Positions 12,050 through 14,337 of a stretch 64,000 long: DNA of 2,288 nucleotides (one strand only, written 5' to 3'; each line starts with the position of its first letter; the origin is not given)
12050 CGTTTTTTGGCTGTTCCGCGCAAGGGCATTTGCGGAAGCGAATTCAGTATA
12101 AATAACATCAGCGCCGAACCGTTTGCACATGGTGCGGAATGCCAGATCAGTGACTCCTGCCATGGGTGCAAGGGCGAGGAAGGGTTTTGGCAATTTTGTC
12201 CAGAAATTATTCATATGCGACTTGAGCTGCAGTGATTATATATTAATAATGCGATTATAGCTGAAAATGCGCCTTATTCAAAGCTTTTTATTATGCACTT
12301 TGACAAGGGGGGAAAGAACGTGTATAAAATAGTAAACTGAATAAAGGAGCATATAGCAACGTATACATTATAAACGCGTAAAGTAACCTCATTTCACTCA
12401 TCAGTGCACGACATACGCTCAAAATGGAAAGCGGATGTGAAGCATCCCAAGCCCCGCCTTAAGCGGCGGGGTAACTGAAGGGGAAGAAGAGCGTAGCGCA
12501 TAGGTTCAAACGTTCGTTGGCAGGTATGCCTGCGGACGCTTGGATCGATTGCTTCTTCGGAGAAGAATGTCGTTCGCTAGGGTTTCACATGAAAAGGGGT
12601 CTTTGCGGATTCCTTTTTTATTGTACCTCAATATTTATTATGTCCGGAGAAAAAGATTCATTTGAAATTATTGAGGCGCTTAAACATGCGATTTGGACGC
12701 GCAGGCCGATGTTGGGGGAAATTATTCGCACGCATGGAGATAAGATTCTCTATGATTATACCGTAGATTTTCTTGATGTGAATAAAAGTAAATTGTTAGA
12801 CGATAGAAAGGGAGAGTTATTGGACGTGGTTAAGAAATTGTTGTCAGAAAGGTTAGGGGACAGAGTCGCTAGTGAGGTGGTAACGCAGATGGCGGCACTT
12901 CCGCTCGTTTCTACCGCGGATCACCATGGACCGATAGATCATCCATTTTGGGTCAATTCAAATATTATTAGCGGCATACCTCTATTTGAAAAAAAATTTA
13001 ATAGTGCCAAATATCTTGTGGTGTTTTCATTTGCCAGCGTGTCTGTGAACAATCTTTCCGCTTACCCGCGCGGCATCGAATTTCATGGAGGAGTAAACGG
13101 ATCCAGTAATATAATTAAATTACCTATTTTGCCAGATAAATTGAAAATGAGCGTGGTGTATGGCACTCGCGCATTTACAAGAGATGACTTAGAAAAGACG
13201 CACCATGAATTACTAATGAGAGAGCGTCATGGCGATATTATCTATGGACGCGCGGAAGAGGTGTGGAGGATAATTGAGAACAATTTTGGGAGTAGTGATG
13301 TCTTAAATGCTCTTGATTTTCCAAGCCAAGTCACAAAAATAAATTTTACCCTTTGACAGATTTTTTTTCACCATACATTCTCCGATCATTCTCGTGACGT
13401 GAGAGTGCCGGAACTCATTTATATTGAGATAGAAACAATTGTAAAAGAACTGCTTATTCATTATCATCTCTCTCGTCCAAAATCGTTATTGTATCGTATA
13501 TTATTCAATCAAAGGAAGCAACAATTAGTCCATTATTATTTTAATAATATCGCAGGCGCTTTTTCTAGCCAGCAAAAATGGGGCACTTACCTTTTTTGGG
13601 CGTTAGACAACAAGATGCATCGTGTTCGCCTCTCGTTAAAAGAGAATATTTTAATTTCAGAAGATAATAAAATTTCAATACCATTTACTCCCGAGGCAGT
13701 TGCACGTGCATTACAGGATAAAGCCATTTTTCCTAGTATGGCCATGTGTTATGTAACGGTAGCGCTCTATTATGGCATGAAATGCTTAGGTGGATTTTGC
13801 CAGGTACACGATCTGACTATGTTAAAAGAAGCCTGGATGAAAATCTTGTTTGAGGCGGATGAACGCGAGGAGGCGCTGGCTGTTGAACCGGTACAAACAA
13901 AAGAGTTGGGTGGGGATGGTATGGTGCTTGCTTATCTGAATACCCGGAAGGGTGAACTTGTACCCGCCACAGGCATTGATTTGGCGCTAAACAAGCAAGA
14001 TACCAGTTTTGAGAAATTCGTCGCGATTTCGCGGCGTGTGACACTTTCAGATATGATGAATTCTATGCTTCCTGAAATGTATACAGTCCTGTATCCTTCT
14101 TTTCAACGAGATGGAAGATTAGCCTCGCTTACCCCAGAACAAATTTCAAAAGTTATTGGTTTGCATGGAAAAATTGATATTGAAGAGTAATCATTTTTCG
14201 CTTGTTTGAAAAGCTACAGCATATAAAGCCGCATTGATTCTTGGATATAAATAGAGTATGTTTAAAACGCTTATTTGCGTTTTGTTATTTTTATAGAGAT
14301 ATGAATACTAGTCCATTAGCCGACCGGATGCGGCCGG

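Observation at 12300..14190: Two co-directional unannotatable genes behind a textbook sigma70 promoter and a ~190-nt structured leader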

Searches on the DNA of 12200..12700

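Call 9: search_rna_families(source=window, start=12200, end=12700, threshold=evalue, max_evalue=10, show_alignments=3)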
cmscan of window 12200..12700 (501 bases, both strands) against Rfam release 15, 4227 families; matches with E-value up to 10: 2.
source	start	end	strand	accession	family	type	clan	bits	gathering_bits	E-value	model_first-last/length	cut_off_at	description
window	12275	12304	+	RF01378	CRISPR-DR65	Gene; CRISPR;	-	21.1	43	0.76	1-37/37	no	CRISPR RNA direct repeat element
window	12313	12381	+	RF01666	rox2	Cis-reg;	-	16.4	55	6.7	1-71/71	no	Drosophila rox2 ncRNA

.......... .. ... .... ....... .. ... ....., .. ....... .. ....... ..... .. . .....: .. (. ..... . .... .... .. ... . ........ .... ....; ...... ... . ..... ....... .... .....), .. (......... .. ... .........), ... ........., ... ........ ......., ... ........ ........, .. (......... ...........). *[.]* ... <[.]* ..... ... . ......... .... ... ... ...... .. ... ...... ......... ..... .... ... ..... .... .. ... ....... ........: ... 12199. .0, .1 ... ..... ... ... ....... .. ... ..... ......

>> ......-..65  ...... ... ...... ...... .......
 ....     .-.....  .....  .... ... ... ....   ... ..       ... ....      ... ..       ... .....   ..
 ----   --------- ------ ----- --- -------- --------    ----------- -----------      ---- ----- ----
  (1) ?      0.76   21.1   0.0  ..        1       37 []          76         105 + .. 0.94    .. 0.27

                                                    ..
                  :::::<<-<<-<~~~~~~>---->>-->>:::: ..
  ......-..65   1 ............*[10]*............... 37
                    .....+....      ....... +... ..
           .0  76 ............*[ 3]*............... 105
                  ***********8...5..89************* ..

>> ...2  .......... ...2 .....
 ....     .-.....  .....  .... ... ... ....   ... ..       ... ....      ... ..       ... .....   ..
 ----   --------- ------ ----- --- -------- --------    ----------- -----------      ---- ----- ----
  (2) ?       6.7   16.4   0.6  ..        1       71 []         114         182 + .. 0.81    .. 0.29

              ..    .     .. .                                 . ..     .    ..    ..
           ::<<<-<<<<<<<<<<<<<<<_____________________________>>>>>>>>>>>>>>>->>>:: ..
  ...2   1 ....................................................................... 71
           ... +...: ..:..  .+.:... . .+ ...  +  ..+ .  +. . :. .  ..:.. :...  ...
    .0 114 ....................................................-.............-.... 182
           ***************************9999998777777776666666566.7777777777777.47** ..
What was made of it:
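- On Known riboswitch, T-box or leader families (Rfam 15): At E <= 10 in 12200-12700 there are only two chance hits (CRISPR-DR65, rox2) (call 9).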

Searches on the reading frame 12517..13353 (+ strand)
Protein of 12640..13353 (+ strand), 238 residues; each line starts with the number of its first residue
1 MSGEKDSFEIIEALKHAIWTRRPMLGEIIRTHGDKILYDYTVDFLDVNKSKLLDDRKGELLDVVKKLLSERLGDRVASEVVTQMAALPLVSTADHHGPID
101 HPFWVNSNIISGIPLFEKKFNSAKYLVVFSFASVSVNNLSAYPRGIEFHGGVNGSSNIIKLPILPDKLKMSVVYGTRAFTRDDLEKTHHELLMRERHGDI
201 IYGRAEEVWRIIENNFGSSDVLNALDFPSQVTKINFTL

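Call 7: search_protein_families(library=pfam, max_evalue=1, proteins=[window:12640-13353:+])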
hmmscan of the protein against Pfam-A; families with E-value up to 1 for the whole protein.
seq(238 aa): 0 families

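Call 26: list_cluster_members(proteins=[window:12640-13353:+, window:12589-13353:+, window:12517-13353:+, window:13399-14187:+, window:13405-14187:+, window:14301-15488:+])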
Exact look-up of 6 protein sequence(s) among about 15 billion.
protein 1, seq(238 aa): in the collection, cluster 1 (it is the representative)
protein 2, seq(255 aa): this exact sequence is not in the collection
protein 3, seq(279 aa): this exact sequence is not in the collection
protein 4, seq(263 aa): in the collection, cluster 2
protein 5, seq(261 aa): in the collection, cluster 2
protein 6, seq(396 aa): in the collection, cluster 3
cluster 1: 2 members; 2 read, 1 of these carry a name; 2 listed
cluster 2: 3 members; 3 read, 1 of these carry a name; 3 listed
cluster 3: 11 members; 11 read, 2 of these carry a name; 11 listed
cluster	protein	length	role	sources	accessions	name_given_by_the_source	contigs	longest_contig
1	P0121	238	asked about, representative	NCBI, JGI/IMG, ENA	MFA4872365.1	MAG: hypothetical protein WC659_00320 [Patescibacteria group bacterium]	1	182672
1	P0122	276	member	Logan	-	-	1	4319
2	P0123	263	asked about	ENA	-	-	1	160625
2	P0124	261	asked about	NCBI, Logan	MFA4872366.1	MAG: hypothetical protein WC659_00325 [Patescibacteria group bacterium]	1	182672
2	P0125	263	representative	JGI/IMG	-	-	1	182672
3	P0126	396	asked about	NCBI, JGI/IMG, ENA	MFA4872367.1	MAG: replication-associated recombination protein A [Patescibacteria group bacterium]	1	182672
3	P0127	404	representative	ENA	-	-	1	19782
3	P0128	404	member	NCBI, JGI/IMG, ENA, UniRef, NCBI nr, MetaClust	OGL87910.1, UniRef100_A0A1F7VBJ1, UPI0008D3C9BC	AAA family ATPase [Candidatus Uhrbacteria bacterium RIFCSPLOWO2_02_FULL_49_11] | AAA family ATPase n=1 Tax=Candidatus Uhrbacteria bacterium RIFCSPLOWO2_02_FULL_49_11 ... | MAG: AAA family ATPase [Candidatus Uhrbacteria bacterium RIFCSPLOWO2_02_FULL_49_11]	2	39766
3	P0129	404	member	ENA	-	-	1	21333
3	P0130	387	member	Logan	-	-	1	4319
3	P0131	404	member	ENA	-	-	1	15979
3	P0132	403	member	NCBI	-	-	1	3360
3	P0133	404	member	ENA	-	-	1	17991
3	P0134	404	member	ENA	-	-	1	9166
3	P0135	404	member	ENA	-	-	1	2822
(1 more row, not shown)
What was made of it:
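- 12640..13353 (+): Codons 1-238 of the single gene (N-terminal half; NCBI WC659_00320, 238 aa). Exact product is in NCBI, JGI and ENA (call 26).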

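Call 34: find_encoding_contigs(protein=P0128, flank=5000, max_places=6)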
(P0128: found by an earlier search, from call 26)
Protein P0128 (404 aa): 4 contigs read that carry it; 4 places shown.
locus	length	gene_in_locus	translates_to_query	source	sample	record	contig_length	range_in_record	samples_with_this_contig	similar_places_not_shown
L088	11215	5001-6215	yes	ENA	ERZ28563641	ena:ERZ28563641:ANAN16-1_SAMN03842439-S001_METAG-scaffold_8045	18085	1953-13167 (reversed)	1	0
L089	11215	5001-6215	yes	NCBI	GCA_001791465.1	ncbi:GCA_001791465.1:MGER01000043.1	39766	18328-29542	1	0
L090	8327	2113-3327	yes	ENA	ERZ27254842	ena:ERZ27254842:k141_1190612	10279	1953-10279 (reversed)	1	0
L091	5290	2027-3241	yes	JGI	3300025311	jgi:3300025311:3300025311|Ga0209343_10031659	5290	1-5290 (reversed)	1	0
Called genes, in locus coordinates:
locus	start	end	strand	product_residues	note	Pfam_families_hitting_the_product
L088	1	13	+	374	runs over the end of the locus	PF02449:Glyco_hydro_42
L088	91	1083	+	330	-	PF01297:ZnuA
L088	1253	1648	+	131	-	PF07883:Cupin_2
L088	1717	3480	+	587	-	PF00664:ABC_membrane, PF00005:ABC_tran, PF02463:SMC_N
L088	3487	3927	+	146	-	PF01161:PBP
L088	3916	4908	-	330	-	PF01207:Dus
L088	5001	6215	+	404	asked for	PF05496:RuvB_N, PF00158:Sigma54_activat (faint), PF13191:AAA_16 (faint), PF00004:AAA, PF01078:Mg_chelatase (faint), PF07728:AAA_5, PF16193:AAA_assoc_2, PF12002:MgsA_C, +1 more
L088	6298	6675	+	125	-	PF04892:VanZ-LLP1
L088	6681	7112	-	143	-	PF00583:Acetyltransf_1 (weak), PF13508:Acetyltransf_7 (weak)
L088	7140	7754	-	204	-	PF00702:Hydrolase, PF13419:HAD_2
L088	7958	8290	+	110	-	-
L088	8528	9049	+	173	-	-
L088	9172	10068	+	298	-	-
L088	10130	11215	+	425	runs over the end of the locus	PF13365:Trypsin_2 (weak), PF13180:PDZ_2, PF17820:PDZ_6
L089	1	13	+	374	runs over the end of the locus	PF02449:Glyco_hydro_42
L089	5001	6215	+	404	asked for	PF05496:RuvB_N, PF00158:Sigma54_activat (faint), PF13191:AAA_16 (faint), PF00004:AAA, PF01078:Mg_chelatase (faint), PF07728:AAA_5, PF16193:AAA_assoc_2, PF12002:MgsA_C, +1 more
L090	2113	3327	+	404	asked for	PF05496:RuvB_N, PF00158:Sigma54_activat (faint), PF13191:AAA_16 (faint), PF00004:AAA, PF01078:Mg_chelatase (faint), PF07728:AAA_5, PF16193:AAA_assoc_2, PF12002:MgsA_C, +1 more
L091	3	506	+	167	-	?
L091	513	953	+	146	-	PF01161:PBP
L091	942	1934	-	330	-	PF01207:Dus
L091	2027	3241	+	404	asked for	PF05496:RuvB_N, PF00158:Sigma54_activat (faint), PF13191:AAA_16 (faint), PF00004:AAA, PF01078:Mg_chelatase (faint), PF07728:AAA_5, PF16193:AAA_assoc_2, PF12002:MgsA_C, +1 more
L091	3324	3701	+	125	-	PF04892:VanZ-LLP1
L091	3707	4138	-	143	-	PF00583:Acetyltransf_1 (weak), PF13508:Acetyltransf_7 (weak)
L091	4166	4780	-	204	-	PF00702:Hydrolase, PF13419:HAD_2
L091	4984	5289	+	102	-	?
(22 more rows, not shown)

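Call 74: find_related_loci(query=P0126, collection=metagenome_contigs, flank=5000)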
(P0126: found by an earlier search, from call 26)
Query P0126 (396 aa) in metagenome_contigs; peptide patterns used: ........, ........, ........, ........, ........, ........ (x = any residue, [..] = any of these).
600 stretches matched a pattern (row limit reached: there are more); 600 encode a relative of the query (tblastn E <= 1e-3); the best 80 are kept; 80 distinct loci.
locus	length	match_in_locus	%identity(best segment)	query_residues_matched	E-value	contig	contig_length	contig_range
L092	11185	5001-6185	66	2-391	6e-178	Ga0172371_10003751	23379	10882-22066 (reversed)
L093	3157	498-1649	67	4-385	0e+0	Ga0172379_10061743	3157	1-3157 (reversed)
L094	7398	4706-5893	63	3-392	3e-166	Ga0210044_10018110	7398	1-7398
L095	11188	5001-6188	62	3-392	4e-165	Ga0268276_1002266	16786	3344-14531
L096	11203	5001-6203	62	4-396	7e-164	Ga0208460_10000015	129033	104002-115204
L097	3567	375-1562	61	3-392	2e-167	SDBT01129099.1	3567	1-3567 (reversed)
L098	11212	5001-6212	61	3-392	3e-160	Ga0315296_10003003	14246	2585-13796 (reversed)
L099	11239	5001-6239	61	1-392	2e-159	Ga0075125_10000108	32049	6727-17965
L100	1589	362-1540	62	5-391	2e-173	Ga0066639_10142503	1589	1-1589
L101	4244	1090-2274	60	4-392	7e-162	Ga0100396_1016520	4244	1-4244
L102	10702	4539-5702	60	5-391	4e-157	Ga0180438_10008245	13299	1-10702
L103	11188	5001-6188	60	5-392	7e-157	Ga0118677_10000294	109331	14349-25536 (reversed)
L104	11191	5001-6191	61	2-392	5e-157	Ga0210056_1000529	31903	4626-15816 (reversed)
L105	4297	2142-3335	59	1-392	4e-160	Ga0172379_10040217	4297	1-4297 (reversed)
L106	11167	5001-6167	61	5-388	2e-155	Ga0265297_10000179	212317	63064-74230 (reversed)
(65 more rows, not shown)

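Call 79: search_protein_families(library=padloc, max_evalue=0.1, proteins=[P0121, P0124])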
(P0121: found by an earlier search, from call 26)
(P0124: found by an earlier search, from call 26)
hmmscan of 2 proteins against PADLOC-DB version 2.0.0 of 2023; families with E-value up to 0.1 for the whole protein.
P0121 (238 aa): 0 families

P0124 (261 aa): 0 families

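Call 80: search_protein_families(library=phrogs, max_evalue=0.1, proteins=[P0121, P0124])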
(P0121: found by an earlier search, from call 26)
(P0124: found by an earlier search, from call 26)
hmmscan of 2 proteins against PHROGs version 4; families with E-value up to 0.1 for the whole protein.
P0121 (238 aa): 0 families

P0124 (261 aa): 0 families

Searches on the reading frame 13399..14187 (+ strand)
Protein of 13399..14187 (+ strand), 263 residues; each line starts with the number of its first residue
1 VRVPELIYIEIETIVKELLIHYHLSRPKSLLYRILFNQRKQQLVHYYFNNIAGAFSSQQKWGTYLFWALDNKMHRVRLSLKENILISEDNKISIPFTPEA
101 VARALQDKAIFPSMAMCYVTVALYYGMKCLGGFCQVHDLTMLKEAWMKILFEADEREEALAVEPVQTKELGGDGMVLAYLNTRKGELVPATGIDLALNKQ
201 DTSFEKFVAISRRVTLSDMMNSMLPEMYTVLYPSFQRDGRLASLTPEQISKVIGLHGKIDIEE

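Call 7: search_protein_families(library=pfam, max_evalue=1, proteins=[window:13399-14187:+])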
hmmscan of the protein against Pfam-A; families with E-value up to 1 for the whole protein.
seq(263 aa): 1 family
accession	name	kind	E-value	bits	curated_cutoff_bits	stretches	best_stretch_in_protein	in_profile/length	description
PF09793.14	AD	-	0.17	12.3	23.4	1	60-103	32-74/90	Anticodon-binding domain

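Call 29: find_encoding_contigs(protein=window:13405-14187:+, flank=3000, max_places=6)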
Protein seq(261 aa) (261 aa): 1 contig read that carries it; 1 place shown.
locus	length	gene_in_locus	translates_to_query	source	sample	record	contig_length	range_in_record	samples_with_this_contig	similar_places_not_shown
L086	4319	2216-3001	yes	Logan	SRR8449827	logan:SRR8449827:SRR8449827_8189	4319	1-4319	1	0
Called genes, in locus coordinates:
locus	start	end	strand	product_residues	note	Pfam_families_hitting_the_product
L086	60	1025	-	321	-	PF01207:Dus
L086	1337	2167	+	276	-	-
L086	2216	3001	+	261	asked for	-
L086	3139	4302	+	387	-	PF05496:RuvB_N, PF13191:AAA_16 (faint), PF00004:AAA, PF07728:AAA_5, PF13173:AAA_14 (faint), PF16193:AAA_assoc_2, PF12002:MgsA_C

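Call 30: find_encoding_contigs(protein=window:13399-14187:+, flank=3000, max_places=6)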
Protein seq(263 aa) (263 aa): 1 contig read that carries it; 1 place shown.
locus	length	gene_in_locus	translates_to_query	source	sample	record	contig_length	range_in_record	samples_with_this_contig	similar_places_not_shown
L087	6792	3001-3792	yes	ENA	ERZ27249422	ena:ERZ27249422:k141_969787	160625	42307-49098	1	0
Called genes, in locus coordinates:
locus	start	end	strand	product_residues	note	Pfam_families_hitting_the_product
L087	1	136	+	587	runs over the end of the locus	PF00664:ABC_membrane, PF00005:ABC_tran, PF02463:SMC_N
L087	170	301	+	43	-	-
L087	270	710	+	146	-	PF01161:PBP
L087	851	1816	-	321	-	PF01207:Dus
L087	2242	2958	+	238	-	-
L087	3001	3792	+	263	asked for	-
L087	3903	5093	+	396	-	PF05496:RuvB_N, PF13191:AAA_16 (faint), PF00004:AAA, PF07728:AAA_5 (weak), PF13173:AAA_14 (faint), PF16193:AAA_assoc_2, PF12002:MgsA_C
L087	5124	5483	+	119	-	PF04892:VanZ-LLP1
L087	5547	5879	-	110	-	-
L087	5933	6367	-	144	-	PF00583:Acetyltransf_1, PF13673:Acetyltransf_10 (weak), PF13508:Acetyltransf_7 (weak)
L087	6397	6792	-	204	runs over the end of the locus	PF00702:Hydrolase, PF13419:HAD_2, PF03031:NIF (weak)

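Call 79: search_protein_families(library=padloc, max_evalue=0.1, proteins=[P0121, P0124])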
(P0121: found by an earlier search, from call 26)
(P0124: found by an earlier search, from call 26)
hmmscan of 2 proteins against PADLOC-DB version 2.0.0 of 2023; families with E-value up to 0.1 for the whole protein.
P0121 (238 aa): 0 families

P0124 (261 aa): 0 families

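Call 80: search_protein_families(library=phrogs, max_evalue=0.1, proteins=[P0121, P0124])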
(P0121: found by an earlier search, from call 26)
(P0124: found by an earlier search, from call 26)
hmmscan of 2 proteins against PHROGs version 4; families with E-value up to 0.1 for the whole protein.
P0121 (238 aa): 0 families

P0124 (261 aa): 0 families
